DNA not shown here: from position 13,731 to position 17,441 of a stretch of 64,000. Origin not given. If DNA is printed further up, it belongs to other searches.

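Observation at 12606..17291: Tat-exported Gfo/Idh/MocA oxidoreductase paired with a giant HEAT-repeat / double-DUF1080 protein: candidate periplasmic 3-keto-glycoside module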

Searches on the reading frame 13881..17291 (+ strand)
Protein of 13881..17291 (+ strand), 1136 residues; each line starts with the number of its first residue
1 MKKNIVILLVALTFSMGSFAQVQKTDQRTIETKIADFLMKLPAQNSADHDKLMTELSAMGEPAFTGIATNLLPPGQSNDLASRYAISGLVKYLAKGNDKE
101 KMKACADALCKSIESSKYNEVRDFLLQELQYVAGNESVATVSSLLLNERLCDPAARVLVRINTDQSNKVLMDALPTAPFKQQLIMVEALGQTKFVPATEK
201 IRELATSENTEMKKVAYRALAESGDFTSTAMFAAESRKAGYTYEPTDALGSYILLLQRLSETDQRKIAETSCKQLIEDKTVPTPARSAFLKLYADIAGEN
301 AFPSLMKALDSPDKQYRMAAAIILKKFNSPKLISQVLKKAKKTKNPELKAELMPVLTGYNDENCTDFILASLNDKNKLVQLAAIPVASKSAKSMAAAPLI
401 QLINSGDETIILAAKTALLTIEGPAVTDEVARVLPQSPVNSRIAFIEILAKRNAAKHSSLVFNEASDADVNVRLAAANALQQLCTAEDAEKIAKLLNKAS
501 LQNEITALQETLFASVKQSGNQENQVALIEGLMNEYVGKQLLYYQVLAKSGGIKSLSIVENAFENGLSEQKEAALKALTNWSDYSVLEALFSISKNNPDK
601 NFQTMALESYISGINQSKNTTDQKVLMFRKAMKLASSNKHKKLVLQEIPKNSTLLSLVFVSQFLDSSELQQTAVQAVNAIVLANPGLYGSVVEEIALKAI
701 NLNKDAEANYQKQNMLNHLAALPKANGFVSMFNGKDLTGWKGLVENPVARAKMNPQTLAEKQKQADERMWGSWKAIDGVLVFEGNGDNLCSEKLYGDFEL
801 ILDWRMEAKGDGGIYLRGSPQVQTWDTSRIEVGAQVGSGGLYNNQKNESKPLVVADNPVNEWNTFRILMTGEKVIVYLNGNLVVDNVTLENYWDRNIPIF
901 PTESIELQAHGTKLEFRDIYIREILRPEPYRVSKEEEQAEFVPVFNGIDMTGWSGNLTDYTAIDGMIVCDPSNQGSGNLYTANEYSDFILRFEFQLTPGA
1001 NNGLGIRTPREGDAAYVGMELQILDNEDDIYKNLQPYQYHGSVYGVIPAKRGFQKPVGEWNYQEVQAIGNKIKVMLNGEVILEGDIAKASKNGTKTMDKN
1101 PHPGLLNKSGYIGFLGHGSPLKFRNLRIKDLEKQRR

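Call 5: search_protein_families(library=pfam, proteins=[window:13881-17291:+], max_evalue=0.01)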
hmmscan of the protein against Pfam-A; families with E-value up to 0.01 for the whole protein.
window:13881-17291:+ (1136 aa): 4 families
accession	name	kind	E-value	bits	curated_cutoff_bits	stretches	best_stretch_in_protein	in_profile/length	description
PF06439.18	3keto-disac_hyd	-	2.1e-81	272.9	26.8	2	941-1129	2-187/187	3-keto-disaccharide hydrolase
PF13646.12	HEAT_2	-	3.3e-23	82.2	27.7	3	336-416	4-85/88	HEAT repeats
PF20407.5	DUF1583_N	-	2.3e-07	31.1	22.9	0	1057-1090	88-121/150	Domain of unknown function (DUF1583_N)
PF02985.28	HEAT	-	8.8e-07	29.1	23.5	0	465-484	9-28/31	HEAT repeat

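Call 7: search_solved_structures(query=window:13881-17291:+, max_evalue=0.01)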
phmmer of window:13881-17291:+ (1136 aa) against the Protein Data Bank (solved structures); distinct sequences matched with E-value up to 0.01: 32.
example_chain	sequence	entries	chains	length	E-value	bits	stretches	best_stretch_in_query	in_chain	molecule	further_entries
4jqt_A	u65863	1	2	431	1.5e-19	72.8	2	973-1131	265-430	putative glycosyl hydrolase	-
3imm_A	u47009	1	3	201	2.1e-16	62.4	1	978-1131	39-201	Putative secreted glycosylhydrolase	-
9sah_A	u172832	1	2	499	3.9e-16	61.5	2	296-430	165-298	E4-NB2 synthetic fusion protein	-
3s5q_A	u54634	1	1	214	1.7e-12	49.4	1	977-1131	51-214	Putative glycosylhydrolase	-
3hbk_A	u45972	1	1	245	4e-12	48.2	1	926-1131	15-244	putative glycosyl hydrolase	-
4zv6_A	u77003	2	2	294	5.9e-12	47.6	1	287-484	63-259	AlphaRep-7 | alpha-Rep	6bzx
6fsq_A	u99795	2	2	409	5.9e-11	44.4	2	281-428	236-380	alphaRep A3_bGFPD | A3_bGFPD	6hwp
6ft5_A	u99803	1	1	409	1.3e-10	43.2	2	290-429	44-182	alphaRep A3_A3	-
3h3l_A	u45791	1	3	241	1e-09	40.2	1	939-1131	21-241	PUTATIVE SUGAR HYDROLASE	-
3u1x_A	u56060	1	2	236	2.6e-09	38.9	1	944-1132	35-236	putative glycosyl hydrolase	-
8v31_A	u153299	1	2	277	2.7e-09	38.8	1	942-1133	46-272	Glycosyl hydrolase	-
3nmb_A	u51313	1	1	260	3e-09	38.7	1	920-1131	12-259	putative sugar hydrolase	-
8rr2_A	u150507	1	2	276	5.4e-09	37.9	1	941-1132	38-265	3-keto-disaccharide hydrolase domain-containing protein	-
4xl5_C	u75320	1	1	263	6.8e-09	37.5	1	263-483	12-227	bGFP-A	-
3osd_A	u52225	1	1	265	8.4e-09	37.2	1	941-1131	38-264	putative glycosyl hydrolase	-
8tda_A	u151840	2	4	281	8.4e-09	37.2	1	942-1131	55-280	Probable secreted glycosyl hydrolase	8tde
4hxc_A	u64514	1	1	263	4.6e-08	34.8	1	927-1131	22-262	putative glycosyl hydrolase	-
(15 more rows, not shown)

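Call 8: search_protein_families(library=ncbifam, proteins=[window:13881-17291:+], max_evalue=0.01)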
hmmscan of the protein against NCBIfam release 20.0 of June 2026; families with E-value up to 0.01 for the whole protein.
window:13881-17291:+ (1136 aa): 1 family
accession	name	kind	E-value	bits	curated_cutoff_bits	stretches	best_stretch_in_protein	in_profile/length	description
NF045915.1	PhycobilmeDegNblB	equivalog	0.0059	16.2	300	0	428-504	4-79/214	phycobilisome degradation protein NblB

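Call 12: find_homologous_proteins(query=window:13881-17291:+, max_evalue=1e-10)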
Query window:13881-17291:+ (1136 aa): 116 proteins with E <= 1e-10 among 8000 candidates.
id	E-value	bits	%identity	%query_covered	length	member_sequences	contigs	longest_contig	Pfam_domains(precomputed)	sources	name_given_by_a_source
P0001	0.0e+0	2516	100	100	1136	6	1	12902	PF06439.19,PF02985.29,PF20407.6,PF13646.13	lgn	-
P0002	0.0e+0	2217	88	100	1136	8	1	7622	PF06439.19,PF02985.29,PF20407.6,PF13646.13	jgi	-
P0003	0.0e+0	2170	86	100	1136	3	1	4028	PF06439.19,PF02985.29,PF20407.6,PF13646.13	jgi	jgi:HEAT repeat protein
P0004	0.0e+0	1630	75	86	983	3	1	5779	PF06439.19,PF02985.29,PF20407.6,PF13646.13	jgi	-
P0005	0.0e+0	1541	63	100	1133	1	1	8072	PF06439.19,PF02985.29,PF20407.6,PF13646.13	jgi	jgi:HEAT repeat protein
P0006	0.0e+0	1504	61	100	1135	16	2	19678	PF06439.19,PF02985.29,PF20407.6,PF13646.13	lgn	-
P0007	0.0e+0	1470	59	100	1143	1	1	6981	PF06439.19,PF20407.6,PF13646.13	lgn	-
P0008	0.0e+0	1460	59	100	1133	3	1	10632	PF06439.19,PF02985.29,PF20407.6,PF13646.13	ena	-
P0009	0.0e+0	1431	58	100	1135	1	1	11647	PF23271.2,PF06439.19,PF02985.29,PF20407.6,PF13646.13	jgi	jgi:HEAT repeat protein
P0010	0.0e+0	1411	58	100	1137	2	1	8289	PF06439.19,PF13646.13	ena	-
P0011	0.0e+0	1410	58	99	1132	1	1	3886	PF06439.19,PF02985.29,PF20407.6,PF13646.13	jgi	jgi:HEAT repeat protein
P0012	0.0e+0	1410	58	100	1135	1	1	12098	PF06439.19,PF02985.29,PF20407.6,PF13646.13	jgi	jgi:HEAT repeat protein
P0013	0.0e+0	1401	57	99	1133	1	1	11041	PF06439.19,PF02985.29,PF20407.6,PF13513.13,PF13646.13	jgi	jgi:HEAT repeat protein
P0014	0.0e+0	1401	58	100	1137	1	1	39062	PF06439.19,PF20407.6,PF13646.13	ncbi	-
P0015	0.0e+0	1392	58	100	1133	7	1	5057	PF06439.19,PF02985.29,PF20407.6,PF13646.13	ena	-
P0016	0.0e+0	1374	57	100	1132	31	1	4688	PF06439.19,PF02985.29,PF20407.6,PF13513.13,PF13646.13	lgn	-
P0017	0.0e+0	1372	57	100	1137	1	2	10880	PF06439.19,PF20407.6,PF13646.13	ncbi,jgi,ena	-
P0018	0.0e+0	1371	57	98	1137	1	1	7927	PF06439.19,PF02985.29,PF20407.6,PF13646.13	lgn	-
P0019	0.0e+0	1340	56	99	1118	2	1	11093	PF06439.19,PF02985.29,PF20407.6,PF13513.13,PF13646.13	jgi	jgi:HEAT repeat protein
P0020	0.0e+0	1328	55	98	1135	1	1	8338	PF06439.19,PF02985.29,PF20407.6,PF13646.13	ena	-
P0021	0.0e+0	1318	54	99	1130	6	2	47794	PF06439.19,PF20407.6,PF13646.13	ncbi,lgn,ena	-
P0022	0.0e+0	1316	55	100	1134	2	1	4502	PF06439.19,PF02985.29,PF20407.6,PF13646.13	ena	-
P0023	0.0e+0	1305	55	100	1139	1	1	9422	PF06439.19,PF20407.6,PF13646.13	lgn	-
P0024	0.0e+0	1289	53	99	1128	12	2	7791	PF06439.19,PF02985.29,PF11838.15,PF20407.6,PF13646.13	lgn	-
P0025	0.0e+0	1285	53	100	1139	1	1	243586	PF06439.19,PF20407.6,PF13646.13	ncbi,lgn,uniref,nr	ncbi:DUF1080 domain-containing protein [Niabella drilacis]|uniref:HEAT repeat n=1 Tax=Niabella drila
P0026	0.0e+0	1273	54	100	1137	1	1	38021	PF06439.19,PF20407.6,PF13646.13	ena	-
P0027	0.0e+0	1272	52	100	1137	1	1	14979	PF06439.19,PF20407.6,PF13646.13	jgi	jgi:HEAT repeat protein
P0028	0.0e+0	1270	54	98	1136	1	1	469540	PF06439.19,PF20407.6,PF13646.13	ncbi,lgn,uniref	ncbi:DUF1080 domain-containing protein [Niabella hirudinis]|uniref:DUF1080 domain-containing protein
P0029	0.0e+0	1260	54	98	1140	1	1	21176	PF06439.19,PF20407.6,PF13646.13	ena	-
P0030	0.0e+0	1235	53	100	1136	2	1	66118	PF06439.19,PF20407.6,PF13646.13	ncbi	ncbi:MAG: DUF1080 domain-containing protein [Niabella sp.]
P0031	0.0e+0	1222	52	100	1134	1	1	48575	PF06439.19,PF03130.23,PF20407.6,PF13646.13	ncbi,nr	ncbi:MAG: DUF1080 domain-containing protein [Niabella sp.]|nr:DUF1080 domain-containing protein [Nia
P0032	0.0e+0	1221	52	100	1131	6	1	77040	PF06439.19,PF02985.29,PF03130.23,PF20407.6,PF13513.13,PF13646.13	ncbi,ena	-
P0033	0.0e+0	1209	52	100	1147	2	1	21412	PF06439.19,PF02985.29,PF20407.6,PF13646.13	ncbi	-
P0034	0.0e+0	1181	51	100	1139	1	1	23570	PF06439.19,PF20407.6,PF13646.13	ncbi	-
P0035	0.0e+0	1180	52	100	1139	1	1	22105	PF06439.19,PF20407.6,PF13646.13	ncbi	-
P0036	0.0e+0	1175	51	100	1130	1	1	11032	PF06439.19,PF02985.29,PF20407.6,PF13646.13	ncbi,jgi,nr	ncbi:MAG: DUF1080 domain-containing protein [Bacteroidales bacterium]|jgi:HEAT repeat protein|nr:DUF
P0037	0.0e+0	1175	51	98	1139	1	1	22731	PF06439.19,PF20407.6,PF13646.13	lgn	-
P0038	0.0e+0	1165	52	100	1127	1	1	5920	PF06439.19,PF20407.6,PF13646.13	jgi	jgi:HEAT repeat protein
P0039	0.0e+0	1164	52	100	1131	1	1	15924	PF06439.19,PF20407.6,PF13646.13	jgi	jgi:HEAT repeat protein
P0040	0.0e+0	1163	51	100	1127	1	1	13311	PF06439.19,PF20407.6,PF13646.13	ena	-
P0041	0.0e+0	1161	52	100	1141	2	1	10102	PF06439.19,PF20407.6,PF13646.13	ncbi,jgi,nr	ncbi:MAG: DUF1080 domain-containing protein [Bacteroidales bacterium]|jgi:HEAT repeat protein|nr:DUF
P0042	0.0e+0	1160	51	100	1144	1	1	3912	PF06439.19,PF20407.6,PF13646.13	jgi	jgi:HEAT repeat protein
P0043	0.0e+0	1159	50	99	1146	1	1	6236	PF06439.19,PF02985.29,PF20407.6,PF13646.13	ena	-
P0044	0.0e+0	1158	50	99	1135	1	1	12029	PF06439.19,PF02985.29,PF20407.6,PF13646.13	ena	-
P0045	0.0e+0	1157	51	100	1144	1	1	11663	PF06439.19,PF20407.6,PF13646.13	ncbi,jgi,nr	ncbi:MAG: DUF1080 domain-containing protein [Bacteroidales bacterium]|jgi:HEAT repeat protein|nr:DUF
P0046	0.0e+0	1156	50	99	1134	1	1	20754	PF06439.19,PF02985.29,PF20407.6,PF13646.13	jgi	jgi:HEAT repeat protein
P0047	0.0e+0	1153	51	100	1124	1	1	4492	PF06439.19,PF20407.6,PF13646.13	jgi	jgi:HEAT repeat protein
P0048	0.0e+0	1152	51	100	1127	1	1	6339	PF06439.19,PF20407.6,PF13646.13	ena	-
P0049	0.0e+0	1150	49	99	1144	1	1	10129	PF06439.19,PF02985.29,PF20407.6,PF13646.13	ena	-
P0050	0.0e+0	1149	50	99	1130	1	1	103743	PF06439.19,PF20407.6,PF13646.13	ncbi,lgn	-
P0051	0.0e+0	1147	49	99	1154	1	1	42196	PF06439.19,PF02985.29,PF20407.6,PF13646.13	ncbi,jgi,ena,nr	ncbi:MAG: DUF1080 domain-containing protein [Candidatus Azobacteroides sp.]|nr:DUF1080 domain-contai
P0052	0.0e+0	1144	50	99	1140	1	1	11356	PF06439.19,PF02985.29,PF20407.6,PF13646.13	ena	-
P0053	0.0e+0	1144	50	100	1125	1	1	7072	PF06439.19,PF20407.6,PF13646.13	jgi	jgi:HEAT repeat protein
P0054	0.0e+0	1138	50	99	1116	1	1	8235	PF06439.19,PF02985.29,PF20407.6,PF01602.27,PF13646.13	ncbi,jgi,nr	ncbi:MAG: DUF1080 domain-containing protein [Prevotellaceae bacterium]|jgi:HEAT repeat protein|nr:DU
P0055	0.0e+0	1135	50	99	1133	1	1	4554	PF06439.19,PF02985.29,PF20407.6,PF01602.27,PF13646.13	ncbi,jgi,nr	ncbi:MAG: DUF1080 domain-containing protein [Prevotellaceae bacterium]|jgi:HEAT repeat protein|nr:DU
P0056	0.0e+0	1130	49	99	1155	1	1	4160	PF06439.19,PF02985.29,PF20407.6,PF13646.13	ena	-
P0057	0.0e+0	1125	49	100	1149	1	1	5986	PF06439.19,PF02985.29,PF20407.6,PF13646.13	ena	-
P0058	0.0e+0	1123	50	100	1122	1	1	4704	PF06439.19,PF02985.29,PF20407.6,PF13646.13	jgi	jgi:HEAT repeat protein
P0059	0.0e+0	1119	49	99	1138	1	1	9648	PF06439.19,PF02985.29,PF20407.6,PF13646.13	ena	-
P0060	0.0e+0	1113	50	96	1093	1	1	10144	PF06439.19,PF02985.29,PF20407.6,PF13646.13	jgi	-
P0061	0.0e+0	1111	49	100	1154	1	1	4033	PF06439.19,PF02985.29,PF20407.6,PF13646.13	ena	-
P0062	0.0e+0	1105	49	99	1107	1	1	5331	PF06439.19,PF02985.29,PF20407.6,PF13646.13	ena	-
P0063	0.0e+0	1100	48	100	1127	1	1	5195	PF06439.19,PF20407.6,PF13646.13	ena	-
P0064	0.0e+0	1097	48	100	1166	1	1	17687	PF06439.19,PF02985.29,PF20407.6,PF13646.13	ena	-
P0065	0.0e+0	1095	48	99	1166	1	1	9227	PF24714.2,PF06439.19,PF02985.29,PF20407.6,PF13646.13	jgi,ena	-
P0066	0.0e+0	1081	48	100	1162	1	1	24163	PF06439.19,PF20407.6,PF13646.13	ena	-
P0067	0.0e+0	1081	48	100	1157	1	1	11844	PF06439.19,PF02985.29,PF20407.6,PF13646.13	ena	-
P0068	0.0e+0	1074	48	100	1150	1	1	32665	PF06439.19,PF02985.29,PF20407.6,PF13646.13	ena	-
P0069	0.0e+0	1071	49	99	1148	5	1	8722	PF06439.19,PF02985.29,PF13646.13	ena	-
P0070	0.0e+0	1042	45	100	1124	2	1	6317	PF06439.19,PF02985.29,PF20407.6,PF13646.13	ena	-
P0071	0.0e+0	1036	45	100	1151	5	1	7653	PF06439.19,PF02985.29,PF03130.23,PF13646.13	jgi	-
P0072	0.0e+0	1034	47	100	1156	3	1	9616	PF06439.19,PF02985.29,PF20407.6,PF13646.13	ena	-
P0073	0.0e+0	1030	46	99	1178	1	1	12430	PF06439.19,PF02985.29,PF20407.6,PF13646.13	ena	-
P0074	0.0e+0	1023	47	100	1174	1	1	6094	PF06439.19,PF02985.29,PF20407.6,PF13646.13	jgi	jgi:hypothetical protein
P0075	4.7e-291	987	45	100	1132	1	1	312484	PF06439.19,PF02985.29,PF20407.6,PF13646.13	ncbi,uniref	ncbi:DUF1080 domain-containing protein [Rubrolithibacter danxiaensis]|uniref:DUF1080 domain-containi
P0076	1.2e-275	936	50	66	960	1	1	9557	PF06439.19,PF20407.6,PF13646.13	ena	-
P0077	6.1e-266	904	42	100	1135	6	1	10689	PF06439.19,PF13646.13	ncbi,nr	ncbi:MAG: DUF1080 domain-containing protein [Candidatus Aminicenantes bacterium]|nr:DUF1080 domain-c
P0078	5.7e-264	897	41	100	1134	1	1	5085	PF06439.19,PF13646.13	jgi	-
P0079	6.0e-264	897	41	100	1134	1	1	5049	PF06439.19,PF13646.13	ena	-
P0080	6.6e-264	897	42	100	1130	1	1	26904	PF06439.19,PF20407.6,PF13646.13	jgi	jgi:HEAT repeat protein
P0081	1.8e-261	889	41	100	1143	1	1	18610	PF06439.19,PF20407.6,PF13646.13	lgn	-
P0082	5.7e-259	880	41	99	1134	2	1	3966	PF06439.19,PF13646.13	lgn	-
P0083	1.5e-257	876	41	100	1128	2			PF06439.19,PF03130.23,PF20407.6,PF13646.13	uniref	uniref:DUF1080 domain-containing protein n=1 Tax=uncultured Draconibacterium sp. TaxID=1573823 RepID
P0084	1.8e-256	872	41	100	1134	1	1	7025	PF06439.19,PF13646.13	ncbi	-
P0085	3.7e-256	871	41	100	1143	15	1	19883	PF06439.19,PF13646.13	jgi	jgi:HEAT repeat protein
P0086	5.6e-255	867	40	100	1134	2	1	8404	PF06439.19,PF13646.13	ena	-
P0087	1.7e-241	823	39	99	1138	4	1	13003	PF06439.19,PF13646.13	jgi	jgi:HEAT repeat protein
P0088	8.8e-238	810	45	81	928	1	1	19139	PF06439.19,PF11838.15,PF13646.13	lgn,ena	-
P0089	7.7e-236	804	42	90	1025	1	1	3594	PF06439.19,PF13646.13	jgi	jgi:HEAT repeat protein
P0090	1.1e-233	797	38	65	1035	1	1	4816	PF06439.19,PF13646.13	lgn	-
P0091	9.2e-229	780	39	99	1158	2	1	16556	PF06439.19,PF20407.6,PF13646.13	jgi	jgi:HEAT repeat protein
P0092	4.2e-228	778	36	100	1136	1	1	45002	PF06439.19,PF11838.15,PF20407.6,PF13646.13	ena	-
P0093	9.5e-224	764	36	100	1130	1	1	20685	PF06439.19,PF20407.6,PF13646.13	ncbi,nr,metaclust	ncbi:MAG: hypothetical protein A2Y70_03955 [Candidatus Aminicenantes bacterium RBG_13_64_14]|nr:MAG:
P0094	7.7e-222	758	37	99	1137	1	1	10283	PF06439.19,PF02985.29,PF20407.6,PF13646.13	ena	-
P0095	1.0e-221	757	36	99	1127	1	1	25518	PF06439.19,PF02985.29,PF11838.15,PF13646.13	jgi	jgi:HEAT repeat protein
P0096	2.3e-221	756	36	100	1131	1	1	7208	PF00514.30,PF06439.19,PF02985.29,PF13646.13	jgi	jgi:HEAT repeat protein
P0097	6.1e-220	751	36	100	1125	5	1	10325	PF00514.30,PF06439.19,PF02985.29,PF11838.15,PF13646.13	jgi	jgi:HEAT repeat protein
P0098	2.2e-216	739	36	97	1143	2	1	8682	PF06439.19,PF11838.15,PF13646.13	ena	-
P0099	9.5e-211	721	37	97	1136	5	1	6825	PF06439.19,PF02985.29,PF13646.13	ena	-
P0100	1.4e-210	720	36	99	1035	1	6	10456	PF06439.19,PF13646.13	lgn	-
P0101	7.0e-200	685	35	97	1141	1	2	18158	PF06439.19,PF13646.13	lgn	-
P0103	1.8e-179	617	33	100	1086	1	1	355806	PF06439.19,PF13646.13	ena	-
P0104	1.2e-175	605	37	79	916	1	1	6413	PF06439.19,PF02985.29,PF13646.13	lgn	-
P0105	2.1e-175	604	38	79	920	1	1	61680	PF06439.19,PF13646.13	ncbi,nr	ncbi:MAG: DUF1080 domain-containing protein [Bacteroidetes bacterium]|nr:DUF1080 domain-containing p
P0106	2.3e-175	604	57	17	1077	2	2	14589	PF06439.19,PF02985.29,PF20407.6,PF13646.13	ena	-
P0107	1.1e-139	486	31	61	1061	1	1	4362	PF00754.32,PF06439.19,PF22633.4,PF02985.29,PF13646.13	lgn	-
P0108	3.0e-138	481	62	17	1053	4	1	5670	PF00754.32,PF06439.19,PF22633.4,PF02985.29,PF13646.13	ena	-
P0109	3.0e-134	467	33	79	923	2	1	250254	PF06439.19,PF02985.29,PF13646.13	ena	-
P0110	3.2e-129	451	60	17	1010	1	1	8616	PF06439.19,PF02985.29,PF13646.13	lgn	-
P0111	6.4e-128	447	62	17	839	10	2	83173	PF06439.19,PF02985.29,PF03130.23,PF13646.13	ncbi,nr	ncbi:MAG: DUF1080 domain-containing protein [Candidatus Omnitrophica bacterium]|nr:DUF1080 domain-co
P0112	2.0e-91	326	27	98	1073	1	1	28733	PF06439.19,PF13646.13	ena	-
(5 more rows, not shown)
